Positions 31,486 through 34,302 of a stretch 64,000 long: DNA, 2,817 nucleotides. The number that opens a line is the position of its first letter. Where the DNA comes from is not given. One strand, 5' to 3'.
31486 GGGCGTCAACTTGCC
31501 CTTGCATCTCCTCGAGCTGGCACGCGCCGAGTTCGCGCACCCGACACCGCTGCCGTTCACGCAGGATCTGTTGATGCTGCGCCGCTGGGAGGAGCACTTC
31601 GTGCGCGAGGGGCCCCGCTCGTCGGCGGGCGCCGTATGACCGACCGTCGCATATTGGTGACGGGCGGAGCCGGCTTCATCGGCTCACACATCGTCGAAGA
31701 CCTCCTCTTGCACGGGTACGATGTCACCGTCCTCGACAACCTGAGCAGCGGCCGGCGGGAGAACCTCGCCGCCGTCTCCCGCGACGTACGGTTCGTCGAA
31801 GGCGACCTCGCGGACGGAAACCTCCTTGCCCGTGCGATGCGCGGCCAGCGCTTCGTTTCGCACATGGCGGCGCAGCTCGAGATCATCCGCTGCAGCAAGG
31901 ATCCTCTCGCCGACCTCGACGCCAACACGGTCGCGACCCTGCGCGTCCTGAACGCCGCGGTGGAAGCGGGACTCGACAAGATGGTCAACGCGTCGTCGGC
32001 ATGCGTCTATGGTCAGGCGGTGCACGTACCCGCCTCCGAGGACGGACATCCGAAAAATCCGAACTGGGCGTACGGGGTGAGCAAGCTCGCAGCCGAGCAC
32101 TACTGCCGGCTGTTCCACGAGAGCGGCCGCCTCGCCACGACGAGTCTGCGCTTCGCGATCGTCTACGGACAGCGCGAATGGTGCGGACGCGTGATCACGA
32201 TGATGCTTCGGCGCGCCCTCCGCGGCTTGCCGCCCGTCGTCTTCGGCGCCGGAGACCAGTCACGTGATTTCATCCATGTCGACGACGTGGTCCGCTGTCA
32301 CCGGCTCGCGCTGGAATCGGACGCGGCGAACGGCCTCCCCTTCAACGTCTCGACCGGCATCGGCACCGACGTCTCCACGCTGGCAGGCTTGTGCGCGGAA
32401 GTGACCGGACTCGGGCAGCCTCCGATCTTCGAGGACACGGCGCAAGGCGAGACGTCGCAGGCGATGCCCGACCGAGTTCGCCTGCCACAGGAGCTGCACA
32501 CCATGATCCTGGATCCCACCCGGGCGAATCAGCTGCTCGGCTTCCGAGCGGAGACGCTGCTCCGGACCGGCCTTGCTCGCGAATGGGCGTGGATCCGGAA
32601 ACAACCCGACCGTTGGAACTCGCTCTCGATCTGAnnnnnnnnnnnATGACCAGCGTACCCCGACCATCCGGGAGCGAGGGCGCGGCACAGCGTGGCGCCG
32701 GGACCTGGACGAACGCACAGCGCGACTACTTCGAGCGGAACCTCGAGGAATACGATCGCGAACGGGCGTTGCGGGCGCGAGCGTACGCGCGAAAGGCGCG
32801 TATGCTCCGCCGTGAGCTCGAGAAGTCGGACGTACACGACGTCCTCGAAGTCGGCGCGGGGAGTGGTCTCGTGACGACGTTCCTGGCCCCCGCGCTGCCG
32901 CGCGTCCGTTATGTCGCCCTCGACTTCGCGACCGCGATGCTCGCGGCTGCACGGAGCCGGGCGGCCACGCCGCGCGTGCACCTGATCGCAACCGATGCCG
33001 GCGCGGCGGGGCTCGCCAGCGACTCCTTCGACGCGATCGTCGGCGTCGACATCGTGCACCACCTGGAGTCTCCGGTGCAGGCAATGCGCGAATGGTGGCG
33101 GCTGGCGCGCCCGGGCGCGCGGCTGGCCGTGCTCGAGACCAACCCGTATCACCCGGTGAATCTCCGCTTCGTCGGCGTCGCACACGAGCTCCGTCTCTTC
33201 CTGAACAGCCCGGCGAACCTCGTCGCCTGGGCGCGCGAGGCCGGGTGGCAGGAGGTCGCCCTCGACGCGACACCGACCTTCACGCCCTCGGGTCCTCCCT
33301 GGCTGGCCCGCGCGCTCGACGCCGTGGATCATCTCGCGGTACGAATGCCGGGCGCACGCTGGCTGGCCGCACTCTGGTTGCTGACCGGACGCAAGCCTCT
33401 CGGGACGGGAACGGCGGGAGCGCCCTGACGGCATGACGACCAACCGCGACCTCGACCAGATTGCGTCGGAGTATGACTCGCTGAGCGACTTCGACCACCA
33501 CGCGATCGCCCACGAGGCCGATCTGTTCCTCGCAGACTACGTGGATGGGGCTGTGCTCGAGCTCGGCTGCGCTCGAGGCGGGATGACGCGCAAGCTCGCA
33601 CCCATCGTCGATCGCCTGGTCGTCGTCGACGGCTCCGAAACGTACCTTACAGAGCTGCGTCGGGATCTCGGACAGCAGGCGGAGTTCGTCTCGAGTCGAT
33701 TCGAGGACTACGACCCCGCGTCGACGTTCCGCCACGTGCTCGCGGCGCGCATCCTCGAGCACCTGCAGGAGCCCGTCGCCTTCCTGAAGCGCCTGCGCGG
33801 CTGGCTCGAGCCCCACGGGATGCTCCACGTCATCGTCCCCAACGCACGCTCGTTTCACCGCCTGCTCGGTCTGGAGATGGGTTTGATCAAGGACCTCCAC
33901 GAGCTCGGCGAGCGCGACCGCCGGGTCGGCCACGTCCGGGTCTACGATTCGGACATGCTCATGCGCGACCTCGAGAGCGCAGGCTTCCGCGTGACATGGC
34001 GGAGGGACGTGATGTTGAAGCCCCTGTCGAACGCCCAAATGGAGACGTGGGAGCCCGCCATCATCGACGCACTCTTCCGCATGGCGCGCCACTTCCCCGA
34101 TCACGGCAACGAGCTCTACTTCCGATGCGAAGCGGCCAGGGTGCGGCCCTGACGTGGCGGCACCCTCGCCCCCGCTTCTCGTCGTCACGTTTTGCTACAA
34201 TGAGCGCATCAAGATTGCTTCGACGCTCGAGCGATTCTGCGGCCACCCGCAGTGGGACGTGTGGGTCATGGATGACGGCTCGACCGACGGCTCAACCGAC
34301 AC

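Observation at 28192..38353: Self-contained cassette for synthesis and lipid-carrier-mediated transfer of an unusual modified aminosugar (DPM1/ArnC-like GT2 plus YfhO-type GT-C)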

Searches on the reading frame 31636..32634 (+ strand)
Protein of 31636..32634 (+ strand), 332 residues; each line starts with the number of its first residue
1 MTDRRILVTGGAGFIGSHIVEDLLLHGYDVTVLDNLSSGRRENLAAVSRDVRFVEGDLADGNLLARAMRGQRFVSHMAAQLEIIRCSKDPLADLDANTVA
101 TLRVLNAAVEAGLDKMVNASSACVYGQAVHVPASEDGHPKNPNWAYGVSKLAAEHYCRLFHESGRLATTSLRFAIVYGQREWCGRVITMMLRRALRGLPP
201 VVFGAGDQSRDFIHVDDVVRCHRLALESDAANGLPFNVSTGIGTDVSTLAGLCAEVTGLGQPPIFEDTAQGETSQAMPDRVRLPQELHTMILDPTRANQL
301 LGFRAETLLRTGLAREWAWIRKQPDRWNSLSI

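Call 4: search_protein_families(library=pfam, proteins=[window:31636-32634:+], max_evalue=0.01)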
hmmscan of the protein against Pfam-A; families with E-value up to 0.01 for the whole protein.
window:31636-32634:+ (332 aa): 9 families
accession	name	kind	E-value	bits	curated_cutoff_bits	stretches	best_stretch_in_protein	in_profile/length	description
PF01370.27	Epimerase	-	6.6e-59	199.7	20.9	1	6-238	1-239/240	NAD dependent epimerase/dehydratase family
PF16363.11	GDP_Man_Dehyd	-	5.6e-50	171.1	27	1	7-313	1-329/332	GDP-mannose 4,6 dehydratase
PF01073.25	3Beta_HSD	-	5.6e-23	81.8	22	1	7-226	1-229/280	3-beta hydroxysteroid dehydrogenase/isomerase family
PF04321.23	RmlD_sub_bind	-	4.6e-12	46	27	1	5-220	2-191/287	RmlD substrate binding domain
PF07993.18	NAD_binding_4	-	1.1e-11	44.9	20.1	1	8-220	1-256/258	Male sterility protein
PF02719.21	Polysacc_synt_2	-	1.6e-09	37.8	20.2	1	6-179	1-174/293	Polysaccharide biosynthesis protein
PF13460.12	NAD_binding_10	-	3.5e-09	37.2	27.2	1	10-158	1-132/184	NAD(P)H-binding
PF05368.20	NmrA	-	4.6e-07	30.2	27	1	3-118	2-104/298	NmrA-like family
PF00106.31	adh_short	-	0.00014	21.9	26.6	1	6-68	3-68/195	short chain dehydrogenase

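Call 5: search_protein_families(library=ncbifam, proteins=[window:31636-32634:+], max_evalue=0.01)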
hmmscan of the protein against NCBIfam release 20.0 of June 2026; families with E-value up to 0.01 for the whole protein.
window:31636-32634:+ (332 aa): 54 families (the best 25 are shown)
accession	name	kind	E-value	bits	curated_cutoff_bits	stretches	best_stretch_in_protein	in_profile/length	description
TIGR01179.1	galE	equivalog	3.2e-43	147.8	262.3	2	5-178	1-178/332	UDP-glucose 4-epimerase GalE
TIGR04180.1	EDH_00030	hypoth_equivalog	7.1e-38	130.3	475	1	6-258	1-257/297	NAD-dependent 4,6-dehydratase LegB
TIGR01181.1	dTDP_gluc_dehyt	equivalog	6.4e-36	124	365.1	1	5-327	1-318/321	dTDP-glucose 4,6-dehydratase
TIGR02197.1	heptose_epim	equivalog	7.1e-30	104.2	274.6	1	6-251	1-254/316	ADP-glyceromanno-heptose 6-epimerase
TIGR03466.1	HpnA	hypoth_equivalog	7.4e-28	97.4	367.65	1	5-228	2-219/327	hopanoid-associated sugar epimerase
NF007956.0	PRK10675.1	subfamily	3.2e-26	92.3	394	1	5-156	2-159/338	UDP-glucose 4-epimerase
NF011728.1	PRK15181.1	equivalog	1.6e-25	89.8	760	1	3-247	15-272/348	Vi polysaccharide biosynthesis UDP-N-acetylglucosaminuronic acid C-4 epimerase TviC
NF007582.0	PRK10217.1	equivalog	1.1e-19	70.8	698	1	4-225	2-239/355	dTDP-glucose 4,6-dehydratase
NF042422.1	oxyalk_red_OleD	equivalog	1.2e-19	70.9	580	1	5-228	2-217/329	2-alkyl-3-oxoalkanoate reductase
NF007490.0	PRK10084.1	subfamily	4.4e-18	65.4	649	1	5-222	2-243/361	dTDP-glucose 4,6-dehydratase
TIGR01472.1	gmd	equivalog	2.5e-15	56.5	415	1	6-310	3-328/342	GDP-mannose 4,6-dehydratase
NF042423.1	oxyalk_red_Shew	equivalog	5.5e-15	55.2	580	1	4-226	9-221/331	2-alkyl-3-oxoalkanoate reductase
NF008360.0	PRK11150.1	equivalog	9.1e-15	54.6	452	1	6-245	2-242/310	ADP-glyceromanno-heptose 6-epimerase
NF047922.1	GDPFucSynFcl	equivalog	1.1e-13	51.3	500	1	3-320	2-301/308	GDP-L-fucose synthase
NF043036.1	ErythonDh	equivalog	1.9e-12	47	325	1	5-173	2-176/321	D-erythronate dehydrogenase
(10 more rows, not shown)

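Call 60: search_solved_structures(query=window:31636-32634:+, max_evalue=1e-25)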
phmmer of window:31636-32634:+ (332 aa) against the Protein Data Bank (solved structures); distinct sequences matched with E-value up to 1e-25: 30.
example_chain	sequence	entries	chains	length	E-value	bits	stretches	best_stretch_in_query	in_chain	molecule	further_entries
4zrm_A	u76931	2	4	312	5.3e-49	170.5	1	5-287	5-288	UDP-glucose 4-epimerase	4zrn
6wjb_A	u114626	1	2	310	4.4e-47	164.2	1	2-285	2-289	NAD-dependent epimerase/dehydratase family protein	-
6wj9_A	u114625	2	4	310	4.3e-46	160.9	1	2-285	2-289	NAD-dependent epimerase/dehydratase family protein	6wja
2p5u_A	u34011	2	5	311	1.1e-43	153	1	5-259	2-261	UDP-glucose 4-epimerase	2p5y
6kv9_A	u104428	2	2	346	3.6e-39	138.1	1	2-322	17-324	MoeE5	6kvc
7ys8_A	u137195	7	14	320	7.7e-37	130.5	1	5-275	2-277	UDP-glucose 4-epimerase | UDP-glucose 4-epimerase along with EC 5.1.3.2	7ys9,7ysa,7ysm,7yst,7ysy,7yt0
6dnt_A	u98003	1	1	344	1.1e-36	129.9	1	1-260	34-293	NAD-dependent epimerase/dehydratase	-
3icp_A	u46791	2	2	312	2.4e-32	115.7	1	5-302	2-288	NAD-dependent epimerase/dehydratase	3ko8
8rdg_A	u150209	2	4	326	2.8e-32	115.5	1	5-219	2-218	SDR family NAD(P)-dependent oxidoreductase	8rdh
8rdi_A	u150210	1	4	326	1e-31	113.7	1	5-219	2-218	SDR family NAD(P)-dependent oxidoreductase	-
1r6d_A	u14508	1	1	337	1.5e-31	113.1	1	5-330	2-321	TDP-glucose-4,6-dehydratase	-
1r66_A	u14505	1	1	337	2.1e-31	112.6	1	5-330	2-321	TDP-glucose-4,6-dehydratase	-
3ehe_A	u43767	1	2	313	4.8e-31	111.5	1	6-265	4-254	UDP-glucose 4-epimerase (GalE-1)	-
8vr2_A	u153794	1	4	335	1.4e-30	110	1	1-321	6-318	NAD-dependent epimerase/dehydratase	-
6pmh_A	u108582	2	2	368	4.9e-29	104.9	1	5-259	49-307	UDP-glucose 4-epimerase related protein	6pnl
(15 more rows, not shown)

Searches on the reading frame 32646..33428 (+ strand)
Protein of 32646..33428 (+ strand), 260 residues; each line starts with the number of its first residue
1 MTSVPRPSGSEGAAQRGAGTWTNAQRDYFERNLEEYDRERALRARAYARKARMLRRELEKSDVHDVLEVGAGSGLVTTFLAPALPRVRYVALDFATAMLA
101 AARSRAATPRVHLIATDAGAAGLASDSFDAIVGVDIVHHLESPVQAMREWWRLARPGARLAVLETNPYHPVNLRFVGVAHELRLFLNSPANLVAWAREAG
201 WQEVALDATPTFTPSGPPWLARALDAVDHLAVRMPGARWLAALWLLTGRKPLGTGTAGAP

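Call 4: search_protein_families(library=pfam, proteins=[window:32646-33428:+], max_evalue=0.01)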
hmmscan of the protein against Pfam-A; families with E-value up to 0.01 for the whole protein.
window:32646-33428:+ (260 aa): 10 families
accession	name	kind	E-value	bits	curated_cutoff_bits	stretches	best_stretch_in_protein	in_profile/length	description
PF08241.18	Methyltransf_11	-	1.9e-17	64.1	21.2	1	67-161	1-94/95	Methyltransferase domain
PF13649.12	Methyltransf_25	-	1.9e-16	61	27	1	66-157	1-96/97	Methyltransferase domain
PF08242.18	Methyltransf_12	-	1.9e-16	61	30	1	67-160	1-98/98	Methyltransferase domain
PF13847.12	Methyltransf_31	-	2.7e-10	40.6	27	1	65-166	6-113/145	Methyltransferase domain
PF13489.12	Methyltransf_23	-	1e-07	32.3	27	1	51-202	10-160/164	Methyltransferase domain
PF01209.24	Ubie_methyltran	-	1.2e-05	25.2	20.1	1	60-166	45-155/233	ubiE/COQ5 methyltransferase family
PF06080.18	DUF938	-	5.1e-05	23.6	27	1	52-138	16-111/202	Protein of unknown function (DUF938)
PF05175.20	MTS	-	9.3e-05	22.6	23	1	51-132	20-103/170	Methyltransferase small domain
PF13578.12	Methyltransf_24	-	0.00014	23.2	26.3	1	67-160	1-100/105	Methyltransferase domain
PF05401.17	NodS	-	0.00016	22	24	1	26-143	6-122/201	Nodulation protein S (NodS)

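Call 5: search_protein_families(library=ncbifam, proteins=[window:32646-33428:+], max_evalue=0.01)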
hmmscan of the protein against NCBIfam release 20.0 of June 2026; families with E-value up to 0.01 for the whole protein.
window:32646-33428:+ (260 aa): 39 families (the best 25 are shown)
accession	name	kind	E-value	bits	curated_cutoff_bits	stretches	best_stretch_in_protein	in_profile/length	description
TIGR02072.1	BioC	equivalog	2.5e-13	50.4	184.95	1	29-161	2-131/244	malonyl-ACP O-methyltransferase BioC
NF001241.0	PRK00216.1-2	equivalog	8.3e-12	45.2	327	1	52-166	41-151/231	demethylmenaquinone methyltransferase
TIGR01934.1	MenG_MenH_UbiE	subfamily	4.7e-10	39.2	158.35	1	53-167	30-146/223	ubiquinone/menaquinone biosynthesis methyltransferase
NF045825.1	FAmtase_mtf2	equivalog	7.2e-10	38.5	400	1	64-160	60-156/248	fatty-acid O-methyltransferase Mtf2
NF001244.0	PRK00216.1-5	equivalog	1.2e-09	37.8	216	1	53-166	39-157/236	bifunctional demethylmenaquinone methyltransferase/2-methoxy-6-polyprenyl-1,4-benzoquinol methylase UbiE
NF007610.0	PRK10258.1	equivalog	1.6e-09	37.5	342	1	29-162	13-138/251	malonyl-ACP O-methyltransferase BioC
NF045823.1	PthPhpthDimycoMt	equivalog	3.7e-09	36.1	300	1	64-161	68-165/256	phthiotriol/phenolphthiotriol dimycocerosates methyltransferase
NF043040.1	corrin_prot_MT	hypoth_equivalog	4.2e-09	36.1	180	1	29-164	8-149/216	corrinoid protein-associated methyltransferase CpaM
NF045667.1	MTase_DVU1556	equivalog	2e-08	34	155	1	63-162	23-119/213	DVU_1556 family methyltransferase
TIGR01983.1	UbiG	equivalog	4e-08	32.8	102.95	1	59-162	46-151/228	bifunctional 2-polyprenyl-6-hydroxyphenol methylase/3-demethylubiquinol 3-O-methyltransferase UbiG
NF052510.1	methyltran_MpqE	exception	3.1e-07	30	335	1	56-166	40-155/234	methyl-plastoquinone biosynthesis methyltransferase MpqE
NF041650.1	nod_mtase_NodS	equivalog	1.1e-06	28.4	300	1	48-148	24-121/190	nodulation methyltransferase NodS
NF047649.1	MTase_UXPK_star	exception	1.2e-06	27.8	460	1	65-162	80-181/283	methyltransferase/UXPK-star double selenoprotein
NF010703.0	PRK14103.1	equivalog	5.6e-06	26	320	1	52-162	19-124/256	trans-aconitate 2-methyltransferase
NF001243.0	PRK00216.1-4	equivalog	9.1e-06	25.2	235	1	28-166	12-155/237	demethylmenaquinone methyltransferase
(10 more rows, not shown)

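Call 69: search_solved_structures(query=window:32646-33428:+, max_evalue=0.0001)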
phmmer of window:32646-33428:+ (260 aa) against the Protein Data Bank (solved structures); distinct sequences matched with E-value up to 0.0001: 13.
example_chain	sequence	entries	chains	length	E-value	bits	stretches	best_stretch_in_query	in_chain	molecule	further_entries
8ys9_A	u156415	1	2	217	1.8e-07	34.4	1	59-161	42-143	Phosphatidylethanolamine N-methyltransferase/phosphatidyl-N-methylethanolamine N-methyltra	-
3mgg_A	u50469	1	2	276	1.5e-06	31.4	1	36-166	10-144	Methyltransferase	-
6uv6_A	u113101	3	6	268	3.8e-06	30.1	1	44-172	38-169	D-glucose O-methyltransferase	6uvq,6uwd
9fce_A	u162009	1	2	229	6.6e-06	29.3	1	65-206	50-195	SAM dependent methyltransferase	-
9fcy_A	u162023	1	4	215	9.9e-06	28.7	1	66-204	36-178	SAM-dependent methyltransferase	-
9fcd_A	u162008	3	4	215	1e-05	28.7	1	66-204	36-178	SAM-dependent methyltransferase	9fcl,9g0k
3dtn_A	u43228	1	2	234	1.3e-05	28.4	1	63-143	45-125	Putative Methyltransferase MM_2633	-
9fd3_A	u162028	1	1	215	1.4e-05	28.3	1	66-165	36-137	SAM-dependent methyltransferase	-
3bus_A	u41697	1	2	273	1.8e-05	27.9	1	65-165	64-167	Methyltransferase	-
7qcb_A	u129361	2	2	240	5.7e-05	26.2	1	29-173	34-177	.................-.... 27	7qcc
9fcx_A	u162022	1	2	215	9.2e-05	25.6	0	66-204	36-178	SAM-dependent methyltransferase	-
9fcs_A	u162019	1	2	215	9.3e-05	25.5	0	66-203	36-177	SAM-dependent methyltransferase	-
4qvg_A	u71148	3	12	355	9.6e-05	25.5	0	57-218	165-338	SibL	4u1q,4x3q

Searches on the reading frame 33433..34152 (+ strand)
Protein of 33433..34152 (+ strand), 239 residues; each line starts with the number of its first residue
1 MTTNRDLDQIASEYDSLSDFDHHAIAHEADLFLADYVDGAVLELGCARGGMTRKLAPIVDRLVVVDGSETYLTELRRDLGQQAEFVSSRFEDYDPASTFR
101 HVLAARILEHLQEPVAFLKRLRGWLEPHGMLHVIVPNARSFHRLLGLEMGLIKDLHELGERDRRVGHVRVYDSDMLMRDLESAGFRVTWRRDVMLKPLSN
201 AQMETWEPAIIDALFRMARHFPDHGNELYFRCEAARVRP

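Call 4: search_protein_families(library=pfam, proteins=[window:33433-34152:+], max_evalue=0.01)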
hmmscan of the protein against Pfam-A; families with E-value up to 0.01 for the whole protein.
window:33433-34152:+ (239 aa): 6 families
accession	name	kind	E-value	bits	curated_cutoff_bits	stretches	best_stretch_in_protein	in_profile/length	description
PF13489.12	Methyltransf_23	-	1.8e-13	51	27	1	28-188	12-162/164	Methyltransferase domain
PF13649.12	Methyltransf_25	-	3.7e-11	44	27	1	41-129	1-97/97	Methyltransferase domain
PF08241.18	Methyltransf_11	-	2.6e-09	38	21.2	1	42-131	1-93/95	Methyltransferase domain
PF08242.18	Methyltransf_12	-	1.3e-08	35.9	30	1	42-131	1-98/98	Methyltransferase domain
PF05401.17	NodS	-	3e-06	27.7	24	1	17-116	23-124/201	Nodulation protein S (NodS)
PF05219.18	DREV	-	0.0053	16.3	26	1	34-187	91-235/265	DREV methyltransferase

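Call 5: search_protein_families(library=ncbifam, proteins=[window:33433-34152:+], max_evalue=0.01)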
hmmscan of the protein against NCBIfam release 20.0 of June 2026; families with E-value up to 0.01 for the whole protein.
window:33433-34152:+ (239 aa): 8 families
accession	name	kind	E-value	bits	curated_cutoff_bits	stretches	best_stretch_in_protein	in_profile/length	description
NF041820.1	daptide_MTase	equivalog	5.7e-08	32.5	175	1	11-89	12-88/243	daptide-type RiPP biosynthesis methyltransferase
TIGR04345.1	ovoA_Cterm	equivalog_domain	1.4e-06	28.1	170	1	97-133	133-169/242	putative 4-mercaptohistidine N1-methyltransferase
NF002463.0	PRK01683.1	equivalog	2.6e-06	27.2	297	1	40-139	34-134/258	trans-aconitate 2-methyltransferase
TIGR02072.1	BioC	equivalog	6.9e-06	26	184.95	1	36-144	33-143/244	malonyl-ACP O-methyltransferase BioC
NF041650.1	nod_mtase_NodS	equivalog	8.1e-06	25.7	300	1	37-125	38-131/190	nodulation methyltransferase NodS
TIGR01983.1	UbiG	equivalog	0.00013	21.4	102.95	1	37-133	49-151/228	bifunctional 2-polyprenyl-6-hydroxyphenol methylase/3-demethylubiquinol 3-O-methyltransferase UbiG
NF043040.1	corrin_prot_MT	hypoth_equivalog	0.0026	17.2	180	1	38-133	42-147/216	corrinoid protein-associated methyltransferase CpaM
NF000337.1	erm_SHROVE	exception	0.0044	16.4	320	1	21-84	13-75/248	ErmE/ErmH/ErmO/ErmR family 23S rRNA (adenine(2058)-N(6))-methyltransferase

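Call 70: search_solved_structures(query=window:33433-34152:+, max_evalue=0.001)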
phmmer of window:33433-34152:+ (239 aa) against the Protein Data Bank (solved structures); distinct sequences matched with E-value up to 0.001: 5.
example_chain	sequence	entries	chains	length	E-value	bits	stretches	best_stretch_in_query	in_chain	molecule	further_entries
2p7h_A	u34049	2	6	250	8.1e-26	94.3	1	29-234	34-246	Hypothetical protein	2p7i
3ou2_A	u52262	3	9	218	1e-05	28.4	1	11-134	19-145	SAM-dependent methyltransferase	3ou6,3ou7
8k5l_A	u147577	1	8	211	0.00035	23.4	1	61-137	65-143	tRNA (cmo5U34)-methyltransferase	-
7wzg_A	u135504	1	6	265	0.0004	23.3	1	38-146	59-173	Cypemycin N-terminal methyltransferase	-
3mgg_A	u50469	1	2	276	0.00056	22.8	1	39-136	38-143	Methyltransferase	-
